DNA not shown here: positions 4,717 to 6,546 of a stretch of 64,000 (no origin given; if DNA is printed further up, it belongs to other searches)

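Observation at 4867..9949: Tightly packed MttB-family / SRPBCC / racemase-family / DMGDH-GcvT operon: candidate aerobic quaternary-amine demethylation route without a corrinoid partner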

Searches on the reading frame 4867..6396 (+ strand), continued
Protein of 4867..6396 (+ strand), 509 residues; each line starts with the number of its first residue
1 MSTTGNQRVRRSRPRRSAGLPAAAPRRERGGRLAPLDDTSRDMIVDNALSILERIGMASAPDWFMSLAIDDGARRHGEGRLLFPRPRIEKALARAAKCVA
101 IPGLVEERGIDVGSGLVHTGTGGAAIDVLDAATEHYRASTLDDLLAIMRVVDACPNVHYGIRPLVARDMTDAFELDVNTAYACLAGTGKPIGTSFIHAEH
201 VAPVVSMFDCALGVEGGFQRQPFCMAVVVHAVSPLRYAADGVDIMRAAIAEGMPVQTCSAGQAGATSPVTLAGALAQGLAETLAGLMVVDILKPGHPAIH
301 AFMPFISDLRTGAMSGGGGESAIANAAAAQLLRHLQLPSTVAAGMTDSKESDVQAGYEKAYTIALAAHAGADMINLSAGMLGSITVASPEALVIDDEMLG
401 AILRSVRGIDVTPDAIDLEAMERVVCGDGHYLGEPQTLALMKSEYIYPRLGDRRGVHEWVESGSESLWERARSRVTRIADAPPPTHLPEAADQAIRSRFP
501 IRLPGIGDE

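Call 38: search_protein_families(library=ncbifam, proteins=[L039:6129-7517:-, L040:3565-5046:-, L025:16850-18139:+, L074:4955-6214:-, L009:15623-16735:+, L013:8196-9830:+, L009:4319-5950:+, L071:7353-8354:-, L027:4808-6355:-], max_evalue=1e-10)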
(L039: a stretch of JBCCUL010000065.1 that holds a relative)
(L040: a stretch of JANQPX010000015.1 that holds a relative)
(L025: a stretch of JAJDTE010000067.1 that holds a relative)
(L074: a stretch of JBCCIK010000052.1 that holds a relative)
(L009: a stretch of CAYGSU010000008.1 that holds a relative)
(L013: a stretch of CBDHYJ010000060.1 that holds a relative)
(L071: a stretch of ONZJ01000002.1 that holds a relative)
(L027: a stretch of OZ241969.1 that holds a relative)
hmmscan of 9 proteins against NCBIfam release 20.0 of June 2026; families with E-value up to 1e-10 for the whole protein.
L039:6129-7517:- (462 aa): 65 families (the best 25 are shown)
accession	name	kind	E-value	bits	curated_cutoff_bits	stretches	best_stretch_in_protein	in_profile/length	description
NF004767.0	PRK06105.1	subfamily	1.5e-158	528.1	517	1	8-459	6-455/460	aminotransferase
NF005684.0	PRK07482.1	subfamily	8.6e-129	430.1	687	1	7-458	5-459/464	hypothetical protein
NF005682.0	PRK07480.1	subfamily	2.2e-127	425.5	510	1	5-459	8-457/459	aminotransferase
NF004625.0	PRK05965.1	subfamily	2.9e-115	385.6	729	1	10-457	6-451/460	hypothetical protein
NF005447.0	PRK07036.1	equivalog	2e-109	366.4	618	1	5-458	8-459/468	aminotransferase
NF005102.0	PRK06541.1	equivalog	1.5e-103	346.8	574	1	11-457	12-459/460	aspartate aminotransferase family protein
NF005683.0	PRK07481.1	subfamily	2.3e-95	320.2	575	1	11-454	7-450/453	hypothetical protein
NF009068.0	PRK12403.1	equivalog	8.9e-93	311.6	817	1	11-457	15-456/460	aspartate aminotransferase family protein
NF005812.0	PRK07678.1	subfamily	1.8e-85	287.3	488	1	8-453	8-449/451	aminotransferase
NF005685.0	PRK07483.1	equivalog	2.1e-84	283.9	485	1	34-456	13-440/444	aspartate aminotransferase family protein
NF052567.1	OmAmTferAptACaul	equivalog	8.8e-82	275.1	500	1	35-453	20-430/431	omega-aminotransferase AptA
TIGR00508.1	bioA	equivalog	2.8e-77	260.1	405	1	28-451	8-418/419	adenosylmethionine--8-amino-7-oxononanoate transaminase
NF004718.0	PRK06062.1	subfamily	9.8e-67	225.4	472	1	8-454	17-449/454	hypothetical protein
NF004426.0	PRK05769.1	equivalog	7.2e-65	219.5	552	1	37-453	40-439/441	acetyl ornithine aminotransferase family protein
NF041821.1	daptide_amino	equivalog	1.9e-64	217.8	450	1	33-452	13-405/405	daptide-type RiPP biosynthesis aminotransferase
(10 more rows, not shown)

L040:3565-5046:- (493 aa): 39 families (the best 25 are shown)
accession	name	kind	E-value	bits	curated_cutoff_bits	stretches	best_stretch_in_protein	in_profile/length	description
TIGR01804.1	BADH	equivalog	4.1e-123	411.3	668.6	1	17-482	1-464/467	betaine-aldehyde dehydrogenase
NF009725.0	PRK13252.1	equivalog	1.1e-119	400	593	1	16-492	9-482/488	betaine-aldehyde dehydrogenase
NF045735.1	PaDhStyDPseudo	equivalog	2.5e-118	395.8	850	1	17-489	6-481/483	phenylacetaldehyde dehydrogenase StyD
TIGR02299.1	HpaE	equivalog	1e-117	393.8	638.35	1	16-492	3-479/488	5-carboxymethyl-2-hydroxymuconate semialdehyde dehydrogenase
NF010000.0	PRK13473.1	subfamily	4.3e-113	378.4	615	1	16-488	5-471/475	aminobutyraldehyde dehydrogenase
NF050026.1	AcaldDHExaC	equivalog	4.4e-113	378.6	900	1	17-488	19-492/503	acetaldehyde dehydrogenase ExaC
NF045736.1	PaDhStyDRhodo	equivalog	3.4e-110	368.8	800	1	16-489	5-477/479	phenylacetaldehyde dehydrogenase StyD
NF042993.1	AlphKGSA_gudD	equivalog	2.5e-102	343.1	770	1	17-489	7-480/481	alpha-ketoglutaric semialdehyde dehydrogenase GucD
TIGR01780.1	SSADH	subfamily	3.3e-101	339.4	646.35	1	34-481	2-444/448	succinate-semialdehyde dehydrogenase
NF052305.1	DioxValDhHalo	equivalog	3.1e-98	329.8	750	1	17-485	8-477/483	2,5-dioxovalerate dehydrogenase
NF007352.0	PRK09847.1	equivalog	1.7e-93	313.8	850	1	16-491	22-493/495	aldehyde dehydrogenase PuuC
TIGR03216.1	OH_muco_semi_DH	equivalog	2.1e-93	313.5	693.25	1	17-489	4-479/481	2-hydroxymuconic semialdehyde dehydrogenase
NF006916.0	PRK09407.1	equivalog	1.6e-91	307.5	521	1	27-488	32-491/526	succinic semialdehyde dehydrogenase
NF008415.0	PRK11241.1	equivalog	2.7e-91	306.7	828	1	16-490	13-481/482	NADP-dependent succinate-semialdehyde dehydrogenase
NF040648.1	lactal_redase_Meth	equivalog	3.4e-90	303.3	650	1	17-489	2-462/463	lactaldehyde dehydrogenase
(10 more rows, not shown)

L025:16850-18139:+ (429 aa): 65 families (the best 25 are shown)
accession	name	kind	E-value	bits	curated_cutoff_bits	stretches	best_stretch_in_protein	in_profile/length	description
NF000818.0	PRK00062.1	subfamily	1.9e-84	283.8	398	1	2-421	5-426/429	glutamate-1-semialdehyde 2,1-aminomutase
TIGR00713.1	hemL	equivalog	1e-80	271.5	527.3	1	5-420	4-421/423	glutamate-1-semialdehyde 2,1-aminomutase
NF009055.0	PRK12389.1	equivalog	2.4e-62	210.9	637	1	28-423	35-429/431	glutamate-1-semialdehyde 2,1-aminomutase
NF041362.1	GntE_guanitoxin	equivalog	6.6e-60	202.8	525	1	3-343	8-356/426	guanitoxin biosynthesis PLP-dependent transaminase GntE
NF004856.0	PRK06209.1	equivalog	1.9e-45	155.2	486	1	3-422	11-423/450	glutamate-1-semialdehyde 2,1-aminomutase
NF002874.0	PRK03244.1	equivalog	5.3e-43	147.3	457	1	30-335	27-322/399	acetylornithine transaminase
NF005692.0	PRK07495.1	equivalog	1.6e-41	142.4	724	1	29-333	23-335/425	4-aminobutyrate--2-oxoglutarate transaminase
NF049976.1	AmadipTransam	equivalog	4.3e-40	137.9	650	1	28-332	14-326/416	2-aminoadipate transaminase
NF001864.0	PRK00615.1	equivalog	1e-39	136.3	706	1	9-405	13-412/433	glutamate-1-semialdehyde aminotransferase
NF005453.0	PRK07046.1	subfamily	3.5e-39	134.7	425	1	23-341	52-370/453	transaminase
TIGR00707.1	argD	subfamily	7.6e-39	133.6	410.05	1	27-339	8-313/381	acetylornithine/succinylornithine family transaminase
NF005993.0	PRK08117.1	subfamily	1.7e-35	122.5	574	2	29-140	25-141/433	aspartate aminotransferase family protein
TIGR00700.1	GABAtrnsam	equivalog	1.3e-34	119.6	506.65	1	29-419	16-418/420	4-aminobutyrate--2-oxoglutarate transaminase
NF005985.0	PRK08088.1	equivalog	2.6e-34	118.6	713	1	2-337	3-340/426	4-aminobutyrate--2-oxoglutarate transaminase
NF002325.0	PRK01278.1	subfamily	1e-33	116.6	372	1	26-335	11-314/395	acetylornithine transaminase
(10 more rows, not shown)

L074:4955-6214:- (419 aa): 1 family
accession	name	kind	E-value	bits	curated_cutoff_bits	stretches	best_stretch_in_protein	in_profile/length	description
TIGR03576.1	pyridox_MJ0158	hypoth_equivalog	3.2e-50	171.2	304.45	1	28-377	3-326/346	TIGR03576 family pyridoxal phosphate-dependent enzyme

L009:15623-16735:+ (370 aa): 0 families

L013:8196-9830:+ (544 aa): 1 family
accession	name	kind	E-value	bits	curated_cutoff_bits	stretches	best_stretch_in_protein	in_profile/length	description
NF041767.1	micro_ase_MlrC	exception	8e-44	149.9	999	1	41-511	27-485/511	microcystinase MlrC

L009:4319-5950:+ (543 aa): 10 families
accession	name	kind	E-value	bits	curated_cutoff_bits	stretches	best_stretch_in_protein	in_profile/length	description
NF045468.1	Opp5A_nikA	equivalog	3.8e-43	147.7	600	1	67-522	17-471/488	nickel ABC transporter substrate-binding protein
TIGR02294.1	nickel_nikA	equivalog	1.5e-34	119.4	393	1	78-522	16-485/501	nickel ABC transporter substrate-binding protein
NF045467.1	Opp4A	equivalog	4.5e-33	114.3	650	1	57-382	26-381/556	oligopeptide ABC transporter substrate-binding protein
NF011942.0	PRK15413.1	equivalog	1.2e-29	103.4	594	1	74-382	34-344/512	glutathione ABC transporter substrate-binding protein GsiB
NF011684.0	PRK15104.1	equivalog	6.2e-27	94.5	947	1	70-150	41-120/543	oligopeptide ABC transporter substrate-binding protein OppA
NF043070.1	DppA_dipep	equivalog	4.7e-25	88.1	1005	1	94-506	56-502/535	dipeptide ABC transporter periplasmic-binding protein DppA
NF047575.1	opine_bind_CntA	exception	2.3e-22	79.2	800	1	80-383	49-362/535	staphylopine-dependent metal ABC transporter substrate-binding lipoprotein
TIGR04028.1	SBP_KPN_01854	hypoth_equivalog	9.5e-20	70.6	468.5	1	110-382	43-332/509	TIGR04028 family ABC transporter substrate-binding protein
NF011689.0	PRK15109.1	equivalog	7e-19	67.9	560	1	79-505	45-505/547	ABC transporter substrate-binding protein SapA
NF007287.0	PRK09755.1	equivalog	2.2e-12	46.6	1098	0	76-150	41-115/535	ABC transporter substrate-binding protein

L071:7353-8354:- (333 aa): 3 families
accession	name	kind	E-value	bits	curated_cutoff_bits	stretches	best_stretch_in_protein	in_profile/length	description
TIGR00724.1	urea_amlyse_rel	domain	4.8e-64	216.4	230.2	1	10-300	6-301/315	5-oxoprolinase/urea amidolyase family protein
NF045499.1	PxpC_5OPro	equivalog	1.3e-49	169.2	500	1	6-299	2-295/306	5-oxoprolinase subunit PxpC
TIGR02712.1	urea_carbox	equivalog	1.9e-32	112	1303.85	1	5-304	448-765/1201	urea carboxylase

L027:4808-6355:- (515 aa): 27 families (the best 25 are shown)
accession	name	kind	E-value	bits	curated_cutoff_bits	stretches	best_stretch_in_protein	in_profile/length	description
NF006130.0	PRK08274.1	equivalog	2.9e-177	590.2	369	1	15-504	4-462/467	FAD-dependent tricarballylate dehydrogenase TcuA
TIGR02485.1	CobZ_N-term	equivalog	6.6e-79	265.7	372.55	1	17-501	2-432/437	FAD-dependent tricarballylate dehydrogenase TcuA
TIGR01813.1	flavo_cyto_c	subfamily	8.6e-55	186.2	285.45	1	18-497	1-443/444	flavocytochrome c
NF005510.0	PRK07121.1-3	subfamily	1.4e-45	156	481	1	160-502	173-488/492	FAD-binding protein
NF005064.0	PRK06481.1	equivalog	2.6e-40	138.6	542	1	16-500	61-499/506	flavocytochrome c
NF009478.0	PRK12844.1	equivalog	8.3e-38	130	789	1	166-506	209-554/559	3-ketosteroid-delta-1-dehydrogenase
NF005511.0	PRK07121.1-4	equivalog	8e-35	120.3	466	1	208-507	259-546/553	FAD-binding protein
NF053717.1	VnlPnlRedVprA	equivalog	4e-34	118.3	600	1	16-483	6-462/481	vinyl phenol reductase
NF004789.0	PRK06134.1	subfamily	3e-33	115.2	747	1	165-500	215-567/581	FAD-dependent oxidoreductase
NF005882.1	PRK07843.1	equivalog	1.7e-32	112.6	788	1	163-497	198-544/547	3-oxosteroid 1-dehydrogenase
NF005508.0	PRK07121.1-1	equivalog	3.5e-31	108.3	537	1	169-504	178-494/497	FAD-binding protein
NF009477.0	PRK12843.1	equivalog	1e-29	103.4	758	1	177-503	231-571/578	FAD-dependent oxidoreductase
NF053676.1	4oxCHCAChcC1Cy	equivalog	2.5e-29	102.1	1000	1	167-484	187-509/528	4-oxocyclohexanecarboxylate 2-dehydrogenase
NF009479.0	PRK12845.1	equivalog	4.6e-29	101.2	793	1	163-500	215-563/566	3-ketosteroid-delta-1-dehydrogenase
NF009473.0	PRK12835.1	subfamily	7.8e-29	100.6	837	1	174-349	220-392/585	FAD-binding protein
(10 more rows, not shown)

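Call 48: search_dna_similar(query=window:4867-6396:+, collection=plasmids, mode=protein, max_rows=40)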
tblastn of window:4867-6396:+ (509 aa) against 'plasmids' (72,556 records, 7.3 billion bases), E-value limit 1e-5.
Records with a match: 194; places in all: 247; records where one place covers at least 80% of the query: 102.
Best place of each record, by identity: <60% 194.
By first word of the organism name: Sinorhizobium 121; Leisingera 17; Mesorhizobium 10; Cereibacter 8; Ruegeria 5; Paracoccus 4; Rhizobium 4; Shinella 3; Rhodobacteraceae 2; Alisedimentitalea 2; and 15 more.
By predicted mobility (MOB-suite, as given by PLSDB): conjugative 74; non-mobilizable 71; mobilizable 49.
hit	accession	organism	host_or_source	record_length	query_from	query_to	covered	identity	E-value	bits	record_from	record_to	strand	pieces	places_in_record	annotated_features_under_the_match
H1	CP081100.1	Rhodobacteraceae bacterium M382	-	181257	44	503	90%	58.0%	1e-154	495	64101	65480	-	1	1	trimethylamine methyltransferase family protein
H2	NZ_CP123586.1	Alisedimentitalea scapharcae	Anadara broughtonii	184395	44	503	90%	58.0%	1e-154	494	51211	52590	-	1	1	trimethylamine methyltransferase family protein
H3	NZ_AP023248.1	Mesorhizobium sp. 131-2-1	Lotus japonicus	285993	38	503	92%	45.9%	3e-113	375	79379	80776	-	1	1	trimethylamine methyltransferase family protein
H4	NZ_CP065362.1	Ruegeria sp. SCSIO 43209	Galaxea fascicularis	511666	42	501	90%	45.2%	1e-103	348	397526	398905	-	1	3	trimethylamine methyltransferase family protein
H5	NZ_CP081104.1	Ruegeria conchae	-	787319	42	499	90%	45.2%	6e-102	343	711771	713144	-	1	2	trimethylamine methyltransferase family protein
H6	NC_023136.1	Leisingera methylohalidivorans DSM 14336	Seawater collected from a tide pool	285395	38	501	91%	44.4%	2e-99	335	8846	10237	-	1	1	trimethylamine methyltransferase family protein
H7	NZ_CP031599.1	Roseovarius indicus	pure culture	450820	49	504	90%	45.2%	3e-104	350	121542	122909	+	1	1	trimethylamine methyltransferase family protein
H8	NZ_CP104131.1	Sinorhizobium sp. K101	Phaseolus vulgaris,cell ...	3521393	44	501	90%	44.5%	5e-92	314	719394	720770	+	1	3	none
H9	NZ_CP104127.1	Sinorhizobium sp. M103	Phaseolus vulgaris,cell ...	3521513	44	501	90%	44.5%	5e-92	314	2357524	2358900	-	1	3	none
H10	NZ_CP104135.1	Sinorhizobium sp. C101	Phaseolus vulgaris,cell ...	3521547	44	501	90%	44.5%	5e-92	314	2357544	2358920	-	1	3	none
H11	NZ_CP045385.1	Ruegeria sp. THAF33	pure culture,Surface of a polyethylene ...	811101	43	503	91%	43.6%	2e-103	347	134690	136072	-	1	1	trimethylamine methyltransferase family protein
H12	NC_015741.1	Roseobacter litoralis Och 149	seaweed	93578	38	503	92%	42.7%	3e-93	318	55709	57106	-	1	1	trimethylamine methyltransferase family protein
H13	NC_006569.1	Ruegeria pomeroyi DSS-3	-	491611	43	503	91%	43.0%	4e-103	346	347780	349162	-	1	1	trimethylamine methyltransferase family protein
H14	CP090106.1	Sinorhizobium meliloti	Medicago,Cell culture,Plant nodule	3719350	44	501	90%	43.0%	8e-91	310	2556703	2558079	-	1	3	trimethylamine methyltransferase family protein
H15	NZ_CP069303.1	Shinella sp. PSBB067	monoisolate,Minnesota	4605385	44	501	90%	42.7%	6e-91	311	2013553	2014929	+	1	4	none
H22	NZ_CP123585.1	Alisedimentitalea scapharcae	Anadara broughtonii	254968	42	475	85%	28.0%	4e-28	126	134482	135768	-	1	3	trimethylamine methyltransferase family protein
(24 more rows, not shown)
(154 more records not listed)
